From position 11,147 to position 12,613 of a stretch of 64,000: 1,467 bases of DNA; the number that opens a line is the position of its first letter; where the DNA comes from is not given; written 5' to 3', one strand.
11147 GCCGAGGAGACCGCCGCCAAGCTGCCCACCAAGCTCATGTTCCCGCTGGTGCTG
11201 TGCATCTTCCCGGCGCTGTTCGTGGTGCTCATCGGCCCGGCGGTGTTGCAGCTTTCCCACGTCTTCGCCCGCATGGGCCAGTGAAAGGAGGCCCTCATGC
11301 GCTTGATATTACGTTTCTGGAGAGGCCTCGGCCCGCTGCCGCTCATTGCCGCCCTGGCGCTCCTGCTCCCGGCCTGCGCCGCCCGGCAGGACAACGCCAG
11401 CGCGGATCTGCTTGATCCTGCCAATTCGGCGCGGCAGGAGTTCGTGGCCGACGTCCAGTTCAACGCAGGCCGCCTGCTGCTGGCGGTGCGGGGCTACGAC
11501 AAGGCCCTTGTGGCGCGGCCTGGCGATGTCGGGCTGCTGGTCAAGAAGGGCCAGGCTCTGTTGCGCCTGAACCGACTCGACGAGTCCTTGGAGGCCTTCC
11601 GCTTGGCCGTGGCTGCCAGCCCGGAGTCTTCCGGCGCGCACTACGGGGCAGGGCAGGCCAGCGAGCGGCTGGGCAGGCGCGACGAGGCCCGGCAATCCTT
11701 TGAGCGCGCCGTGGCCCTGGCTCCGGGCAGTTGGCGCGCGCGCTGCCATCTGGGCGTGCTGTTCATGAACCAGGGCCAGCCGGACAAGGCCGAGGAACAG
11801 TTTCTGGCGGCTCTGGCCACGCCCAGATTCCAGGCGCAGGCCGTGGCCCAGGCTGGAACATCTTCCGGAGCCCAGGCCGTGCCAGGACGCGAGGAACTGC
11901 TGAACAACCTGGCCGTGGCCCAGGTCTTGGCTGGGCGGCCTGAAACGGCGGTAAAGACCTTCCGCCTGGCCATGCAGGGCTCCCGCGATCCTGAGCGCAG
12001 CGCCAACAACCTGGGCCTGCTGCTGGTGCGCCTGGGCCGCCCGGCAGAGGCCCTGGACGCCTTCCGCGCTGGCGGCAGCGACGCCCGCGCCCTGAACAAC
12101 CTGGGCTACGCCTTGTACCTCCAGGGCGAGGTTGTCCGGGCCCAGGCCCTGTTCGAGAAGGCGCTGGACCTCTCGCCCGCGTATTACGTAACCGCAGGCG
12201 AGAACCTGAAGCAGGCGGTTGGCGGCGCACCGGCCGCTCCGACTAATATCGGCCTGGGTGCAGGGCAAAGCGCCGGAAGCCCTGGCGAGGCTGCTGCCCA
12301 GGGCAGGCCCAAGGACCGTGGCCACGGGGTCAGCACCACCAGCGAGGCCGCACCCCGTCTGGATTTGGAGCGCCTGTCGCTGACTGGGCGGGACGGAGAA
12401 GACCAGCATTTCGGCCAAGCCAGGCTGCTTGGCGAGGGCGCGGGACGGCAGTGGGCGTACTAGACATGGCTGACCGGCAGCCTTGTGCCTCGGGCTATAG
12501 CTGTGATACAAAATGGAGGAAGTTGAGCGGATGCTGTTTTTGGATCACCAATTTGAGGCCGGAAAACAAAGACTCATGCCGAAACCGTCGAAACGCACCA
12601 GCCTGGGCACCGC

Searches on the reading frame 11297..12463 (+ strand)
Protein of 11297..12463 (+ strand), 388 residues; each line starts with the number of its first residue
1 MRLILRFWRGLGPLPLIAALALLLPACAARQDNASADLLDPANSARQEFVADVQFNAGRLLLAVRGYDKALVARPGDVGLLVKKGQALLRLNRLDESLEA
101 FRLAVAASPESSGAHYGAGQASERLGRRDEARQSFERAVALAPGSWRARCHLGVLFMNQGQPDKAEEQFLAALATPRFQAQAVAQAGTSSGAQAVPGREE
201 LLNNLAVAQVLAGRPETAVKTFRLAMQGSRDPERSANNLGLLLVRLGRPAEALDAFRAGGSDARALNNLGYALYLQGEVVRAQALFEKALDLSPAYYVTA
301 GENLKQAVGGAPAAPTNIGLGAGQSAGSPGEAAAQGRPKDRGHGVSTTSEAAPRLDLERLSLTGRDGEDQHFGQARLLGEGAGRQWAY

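Call 52: search_protein_families(library=pfam, proteins=[window:11297-12463:+], max_evalue=0.00001)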
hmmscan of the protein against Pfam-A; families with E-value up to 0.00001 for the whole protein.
window:11297-12463:+ (388 aa): 15 families
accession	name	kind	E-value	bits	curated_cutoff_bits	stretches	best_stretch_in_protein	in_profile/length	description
PF07719.23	TPR_2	-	2.3e-32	108.8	27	2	263-295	1-33/34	Tetratricopeptide repeat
PF00515.34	TPR_1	-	8.1e-29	98.7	27.8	0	263-294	1-32/34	Tetratricopeptide repeat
PF13181.12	TPR_8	-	1.2e-24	84.7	25.7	0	114-143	3-32/34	Tetratricopeptide repeat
PF13432.12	TPR_16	-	4.5e-24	85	32.7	3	116-174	1-59/65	Tetratricopeptide repeat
PF13431.12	TPR_17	-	5.4e-20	70.4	24.4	0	135-167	2-34/34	Tetratricopeptide repeat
PF13424.12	TPR_12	-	1.9e-17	63.7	30.1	0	200-257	4-69/77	Tetratricopeptide repeat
PF13428.12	TPR_14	-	1.8e-15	56.3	23.5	0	114-153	3-42/44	Tetratricopeptide repeat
PF14559.12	TPR_19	-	8.5e-15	55.3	25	1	126-178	5-57/68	Tetratricopeptide repeat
PF13176.12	TPR_7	-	1.3e-14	53.4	27.9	0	265-293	1-29/36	Tetratricopeptide repeat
PF13374.12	TPR_10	-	1.3e-13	50.9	27.5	0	263-292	2-31/42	Tetratricopeptide repeat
PF07721.20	TPR_4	-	1.5e-12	47.3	27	0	236-257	4-25/26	Tetratricopeptide repeat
PF13174.12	TPR_6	-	1.7e-11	44.4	26.3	0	114-145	2-33/33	Tetratricopeptide repeat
PF13414.12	TPR_11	-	3.5e-10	39.8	26.8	0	85-126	1-42/42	TPR repeat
PF13371.12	TPR_9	-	1.8e-07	31.5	35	0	126-174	9-57/73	Tetratricopeptide repeat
PF12895.13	ANAPC3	-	1.9e-07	31.7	27.2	0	76-137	21-81/82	Anaphase-promoting complex, cyclosome, subunit 3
